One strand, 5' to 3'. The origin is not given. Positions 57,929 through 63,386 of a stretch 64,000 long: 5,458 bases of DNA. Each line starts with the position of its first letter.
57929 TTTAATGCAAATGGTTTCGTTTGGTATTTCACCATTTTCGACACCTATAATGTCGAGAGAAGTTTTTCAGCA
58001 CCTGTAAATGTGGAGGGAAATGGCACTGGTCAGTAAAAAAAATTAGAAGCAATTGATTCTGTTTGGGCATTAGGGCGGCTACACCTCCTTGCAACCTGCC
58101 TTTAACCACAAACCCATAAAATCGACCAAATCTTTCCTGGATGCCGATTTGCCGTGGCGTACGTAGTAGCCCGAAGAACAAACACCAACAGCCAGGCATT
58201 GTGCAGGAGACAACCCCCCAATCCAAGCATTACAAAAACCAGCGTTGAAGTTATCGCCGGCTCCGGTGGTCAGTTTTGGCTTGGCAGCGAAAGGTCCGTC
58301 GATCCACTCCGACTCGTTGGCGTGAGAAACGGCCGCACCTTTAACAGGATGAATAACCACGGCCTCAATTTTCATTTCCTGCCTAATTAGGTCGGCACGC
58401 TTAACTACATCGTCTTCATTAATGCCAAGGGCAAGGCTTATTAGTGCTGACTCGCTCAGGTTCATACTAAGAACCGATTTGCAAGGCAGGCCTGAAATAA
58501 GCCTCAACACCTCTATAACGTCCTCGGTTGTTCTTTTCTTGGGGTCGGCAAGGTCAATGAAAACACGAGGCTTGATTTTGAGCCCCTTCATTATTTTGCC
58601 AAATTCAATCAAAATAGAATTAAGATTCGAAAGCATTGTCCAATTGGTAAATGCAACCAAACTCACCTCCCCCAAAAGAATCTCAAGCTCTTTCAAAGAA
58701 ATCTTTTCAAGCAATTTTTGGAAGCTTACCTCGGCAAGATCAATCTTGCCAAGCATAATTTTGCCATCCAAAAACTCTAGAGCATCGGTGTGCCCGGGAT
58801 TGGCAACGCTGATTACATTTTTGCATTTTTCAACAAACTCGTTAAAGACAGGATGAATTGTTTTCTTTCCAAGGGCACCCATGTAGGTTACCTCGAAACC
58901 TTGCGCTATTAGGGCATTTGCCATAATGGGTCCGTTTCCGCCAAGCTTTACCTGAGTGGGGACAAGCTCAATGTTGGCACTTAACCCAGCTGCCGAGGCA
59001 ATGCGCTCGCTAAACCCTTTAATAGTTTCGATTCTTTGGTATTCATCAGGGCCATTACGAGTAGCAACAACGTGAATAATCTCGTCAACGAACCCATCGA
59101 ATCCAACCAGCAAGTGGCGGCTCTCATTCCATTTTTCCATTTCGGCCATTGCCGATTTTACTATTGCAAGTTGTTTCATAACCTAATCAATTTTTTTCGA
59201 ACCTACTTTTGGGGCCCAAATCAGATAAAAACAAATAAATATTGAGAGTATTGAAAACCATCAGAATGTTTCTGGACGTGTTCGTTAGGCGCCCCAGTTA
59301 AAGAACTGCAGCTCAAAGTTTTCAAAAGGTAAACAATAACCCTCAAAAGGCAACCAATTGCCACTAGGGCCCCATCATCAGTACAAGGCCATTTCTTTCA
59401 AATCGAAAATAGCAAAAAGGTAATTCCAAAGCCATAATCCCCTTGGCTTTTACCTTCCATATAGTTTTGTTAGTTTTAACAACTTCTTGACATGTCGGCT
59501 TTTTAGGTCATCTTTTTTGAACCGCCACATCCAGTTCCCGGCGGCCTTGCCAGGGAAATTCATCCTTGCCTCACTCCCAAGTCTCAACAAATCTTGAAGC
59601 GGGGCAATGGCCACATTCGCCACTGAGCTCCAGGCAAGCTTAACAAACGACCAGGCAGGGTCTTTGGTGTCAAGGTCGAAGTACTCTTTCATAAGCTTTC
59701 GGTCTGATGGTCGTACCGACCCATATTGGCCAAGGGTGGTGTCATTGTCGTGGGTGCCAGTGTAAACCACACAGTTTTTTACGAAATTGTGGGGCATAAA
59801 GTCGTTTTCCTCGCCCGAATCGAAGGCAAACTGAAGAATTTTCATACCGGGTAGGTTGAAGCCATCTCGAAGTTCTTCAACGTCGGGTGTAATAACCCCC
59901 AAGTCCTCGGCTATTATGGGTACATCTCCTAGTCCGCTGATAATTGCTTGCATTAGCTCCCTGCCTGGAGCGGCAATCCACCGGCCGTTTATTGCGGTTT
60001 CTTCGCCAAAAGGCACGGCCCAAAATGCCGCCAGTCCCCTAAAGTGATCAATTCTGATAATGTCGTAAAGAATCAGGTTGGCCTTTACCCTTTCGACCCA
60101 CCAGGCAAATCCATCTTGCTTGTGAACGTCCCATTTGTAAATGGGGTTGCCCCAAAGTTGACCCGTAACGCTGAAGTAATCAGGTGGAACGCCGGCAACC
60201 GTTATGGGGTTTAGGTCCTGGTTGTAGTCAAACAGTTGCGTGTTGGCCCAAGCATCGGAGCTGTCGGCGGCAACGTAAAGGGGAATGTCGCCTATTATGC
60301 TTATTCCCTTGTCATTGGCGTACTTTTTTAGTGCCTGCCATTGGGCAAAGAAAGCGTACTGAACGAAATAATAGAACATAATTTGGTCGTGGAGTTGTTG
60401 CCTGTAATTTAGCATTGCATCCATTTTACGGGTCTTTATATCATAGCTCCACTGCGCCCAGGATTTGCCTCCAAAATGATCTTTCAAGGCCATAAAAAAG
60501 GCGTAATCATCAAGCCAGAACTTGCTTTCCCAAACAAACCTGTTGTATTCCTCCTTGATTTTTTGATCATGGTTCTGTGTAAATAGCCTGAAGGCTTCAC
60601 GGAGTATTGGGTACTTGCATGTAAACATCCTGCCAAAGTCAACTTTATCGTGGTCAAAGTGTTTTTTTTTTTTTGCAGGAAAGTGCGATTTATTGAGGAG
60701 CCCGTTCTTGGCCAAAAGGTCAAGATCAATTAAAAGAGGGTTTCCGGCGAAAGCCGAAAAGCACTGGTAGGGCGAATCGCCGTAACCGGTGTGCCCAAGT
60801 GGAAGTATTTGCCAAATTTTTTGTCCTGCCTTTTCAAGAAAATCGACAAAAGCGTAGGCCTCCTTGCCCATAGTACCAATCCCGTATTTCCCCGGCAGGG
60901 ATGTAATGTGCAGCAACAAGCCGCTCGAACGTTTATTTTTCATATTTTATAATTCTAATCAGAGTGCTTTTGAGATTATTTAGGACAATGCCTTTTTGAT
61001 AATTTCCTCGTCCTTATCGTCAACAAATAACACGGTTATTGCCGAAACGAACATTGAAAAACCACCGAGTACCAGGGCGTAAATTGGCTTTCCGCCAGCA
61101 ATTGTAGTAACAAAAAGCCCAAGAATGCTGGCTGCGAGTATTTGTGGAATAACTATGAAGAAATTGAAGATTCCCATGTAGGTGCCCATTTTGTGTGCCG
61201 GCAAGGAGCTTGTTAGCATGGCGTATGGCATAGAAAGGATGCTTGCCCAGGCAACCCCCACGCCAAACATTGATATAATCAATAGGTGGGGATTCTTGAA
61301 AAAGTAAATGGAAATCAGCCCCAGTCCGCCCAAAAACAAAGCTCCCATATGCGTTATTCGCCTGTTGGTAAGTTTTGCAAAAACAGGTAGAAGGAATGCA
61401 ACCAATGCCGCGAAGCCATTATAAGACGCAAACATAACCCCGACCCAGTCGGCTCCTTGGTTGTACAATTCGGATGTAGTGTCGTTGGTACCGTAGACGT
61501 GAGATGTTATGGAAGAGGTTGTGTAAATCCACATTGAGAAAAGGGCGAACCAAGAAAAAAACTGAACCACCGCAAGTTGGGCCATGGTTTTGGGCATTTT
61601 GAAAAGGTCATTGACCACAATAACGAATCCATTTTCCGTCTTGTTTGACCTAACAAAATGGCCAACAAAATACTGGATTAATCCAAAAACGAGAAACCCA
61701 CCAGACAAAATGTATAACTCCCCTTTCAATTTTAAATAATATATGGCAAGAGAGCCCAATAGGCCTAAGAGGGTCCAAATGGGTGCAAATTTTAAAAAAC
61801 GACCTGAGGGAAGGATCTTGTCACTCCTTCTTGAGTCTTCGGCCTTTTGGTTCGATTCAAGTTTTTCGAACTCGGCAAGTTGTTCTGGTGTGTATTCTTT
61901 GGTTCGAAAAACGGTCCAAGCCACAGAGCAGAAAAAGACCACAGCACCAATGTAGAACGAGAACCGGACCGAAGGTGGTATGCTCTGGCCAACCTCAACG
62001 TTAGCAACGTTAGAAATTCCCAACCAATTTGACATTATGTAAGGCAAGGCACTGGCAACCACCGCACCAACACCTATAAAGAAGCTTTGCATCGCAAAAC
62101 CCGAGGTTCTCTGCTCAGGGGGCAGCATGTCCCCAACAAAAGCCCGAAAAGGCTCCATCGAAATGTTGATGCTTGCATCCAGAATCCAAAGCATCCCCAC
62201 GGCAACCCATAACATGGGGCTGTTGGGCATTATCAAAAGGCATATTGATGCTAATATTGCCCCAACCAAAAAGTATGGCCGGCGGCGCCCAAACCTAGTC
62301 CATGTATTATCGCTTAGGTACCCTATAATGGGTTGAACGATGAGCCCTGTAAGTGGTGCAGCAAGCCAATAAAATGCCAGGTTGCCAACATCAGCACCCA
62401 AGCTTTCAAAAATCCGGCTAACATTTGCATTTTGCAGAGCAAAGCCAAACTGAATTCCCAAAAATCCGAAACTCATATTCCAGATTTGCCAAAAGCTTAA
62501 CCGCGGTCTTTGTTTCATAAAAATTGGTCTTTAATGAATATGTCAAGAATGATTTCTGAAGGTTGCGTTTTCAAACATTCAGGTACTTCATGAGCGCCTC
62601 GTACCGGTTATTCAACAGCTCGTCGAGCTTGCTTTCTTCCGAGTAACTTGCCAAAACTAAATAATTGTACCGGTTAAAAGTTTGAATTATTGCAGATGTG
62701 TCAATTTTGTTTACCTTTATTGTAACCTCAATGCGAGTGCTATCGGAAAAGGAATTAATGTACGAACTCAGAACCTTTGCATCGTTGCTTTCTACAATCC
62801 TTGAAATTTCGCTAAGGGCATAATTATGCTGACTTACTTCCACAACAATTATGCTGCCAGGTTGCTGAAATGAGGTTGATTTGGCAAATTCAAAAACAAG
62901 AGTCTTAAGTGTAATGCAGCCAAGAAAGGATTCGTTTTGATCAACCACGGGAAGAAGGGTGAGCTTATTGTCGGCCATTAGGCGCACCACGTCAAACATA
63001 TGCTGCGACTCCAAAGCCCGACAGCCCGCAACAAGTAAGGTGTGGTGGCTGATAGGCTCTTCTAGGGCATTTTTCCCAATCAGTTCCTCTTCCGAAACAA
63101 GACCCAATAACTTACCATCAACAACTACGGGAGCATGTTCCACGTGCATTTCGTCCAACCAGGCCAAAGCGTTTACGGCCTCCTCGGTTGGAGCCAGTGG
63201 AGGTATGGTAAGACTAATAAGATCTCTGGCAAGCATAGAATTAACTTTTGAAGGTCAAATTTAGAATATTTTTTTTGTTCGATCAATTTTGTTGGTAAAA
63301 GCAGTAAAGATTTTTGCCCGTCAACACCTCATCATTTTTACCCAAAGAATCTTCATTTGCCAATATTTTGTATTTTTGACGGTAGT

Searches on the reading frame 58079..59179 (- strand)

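Call 46: search_protein_families(library=pfam, proteins=[window:58079-59179:-], max_evalue=0.000001)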
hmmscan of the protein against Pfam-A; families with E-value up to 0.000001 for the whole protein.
window:58079-59179:- (366 aa): 2 families
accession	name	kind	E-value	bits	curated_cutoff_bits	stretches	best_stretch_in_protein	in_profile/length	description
PF25270.1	Khk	-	1.7e-49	169.4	35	1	11-354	13-361/365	Prokaryotic ketohexokinase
PF00294.29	PfkB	-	8e-13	48.8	25.8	1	230-340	180-290/302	pfkB family carbohydrate kinase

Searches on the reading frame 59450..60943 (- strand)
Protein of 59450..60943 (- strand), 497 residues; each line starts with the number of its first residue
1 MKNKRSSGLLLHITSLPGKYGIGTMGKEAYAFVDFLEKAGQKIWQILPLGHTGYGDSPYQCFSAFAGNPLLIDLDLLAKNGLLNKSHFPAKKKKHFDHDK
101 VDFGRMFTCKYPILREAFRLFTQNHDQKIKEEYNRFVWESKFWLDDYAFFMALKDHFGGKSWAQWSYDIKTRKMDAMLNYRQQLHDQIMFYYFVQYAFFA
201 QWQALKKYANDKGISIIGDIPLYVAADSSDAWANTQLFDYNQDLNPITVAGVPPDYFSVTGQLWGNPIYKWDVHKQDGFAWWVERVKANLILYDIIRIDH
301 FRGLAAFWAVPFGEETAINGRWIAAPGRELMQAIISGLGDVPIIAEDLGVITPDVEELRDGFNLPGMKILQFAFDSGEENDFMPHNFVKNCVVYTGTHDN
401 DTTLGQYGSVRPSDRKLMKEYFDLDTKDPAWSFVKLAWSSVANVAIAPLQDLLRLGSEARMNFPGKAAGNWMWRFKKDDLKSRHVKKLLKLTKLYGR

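Call 46: search_protein_families(library=pfam, proteins=[window:59450-60943:-], max_evalue=0.000001)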
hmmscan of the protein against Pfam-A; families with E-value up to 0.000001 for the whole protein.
window:59450-60943:- (497 aa): 1 family
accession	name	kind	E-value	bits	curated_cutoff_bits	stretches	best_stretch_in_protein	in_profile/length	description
PF02446.23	Glyco_hydro_77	-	3.4e-182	606.9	25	1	11-480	1-464/465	4-alpha-glucanotransferase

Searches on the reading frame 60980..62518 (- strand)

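Call 46: search_protein_families(library=pfam, proteins=[window:60980-62518:-], max_evalue=0.000001)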
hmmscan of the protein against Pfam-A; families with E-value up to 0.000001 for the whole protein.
window:60980-62518:- (512 aa): 2 families
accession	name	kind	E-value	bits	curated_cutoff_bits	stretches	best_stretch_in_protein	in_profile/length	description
PF07690.21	MFS_1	-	1e-33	117.2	33.4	2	16-462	2-346/347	Major Facilitator Superfamily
PF13347.12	MFS_2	-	5.1e-15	55.4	27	1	40-261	28-250/427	MFS/sugar transport protein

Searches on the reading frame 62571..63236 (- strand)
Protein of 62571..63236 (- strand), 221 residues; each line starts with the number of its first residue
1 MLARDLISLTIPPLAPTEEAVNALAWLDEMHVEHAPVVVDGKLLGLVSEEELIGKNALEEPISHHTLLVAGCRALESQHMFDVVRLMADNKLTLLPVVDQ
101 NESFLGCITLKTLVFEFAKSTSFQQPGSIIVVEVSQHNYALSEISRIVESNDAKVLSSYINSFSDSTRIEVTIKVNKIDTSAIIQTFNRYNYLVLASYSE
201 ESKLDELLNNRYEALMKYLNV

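Call 46: search_protein_families(library=pfam, proteins=[window:62571-63236:-], max_evalue=0.000001)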
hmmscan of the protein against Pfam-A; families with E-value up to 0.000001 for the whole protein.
window:62571-63236:- (221 aa): 1 family
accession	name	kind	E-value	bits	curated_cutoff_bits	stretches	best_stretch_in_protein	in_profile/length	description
PF00571.33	CBS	-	1.9e-11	44.5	24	0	76-116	14-54/57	CBS domain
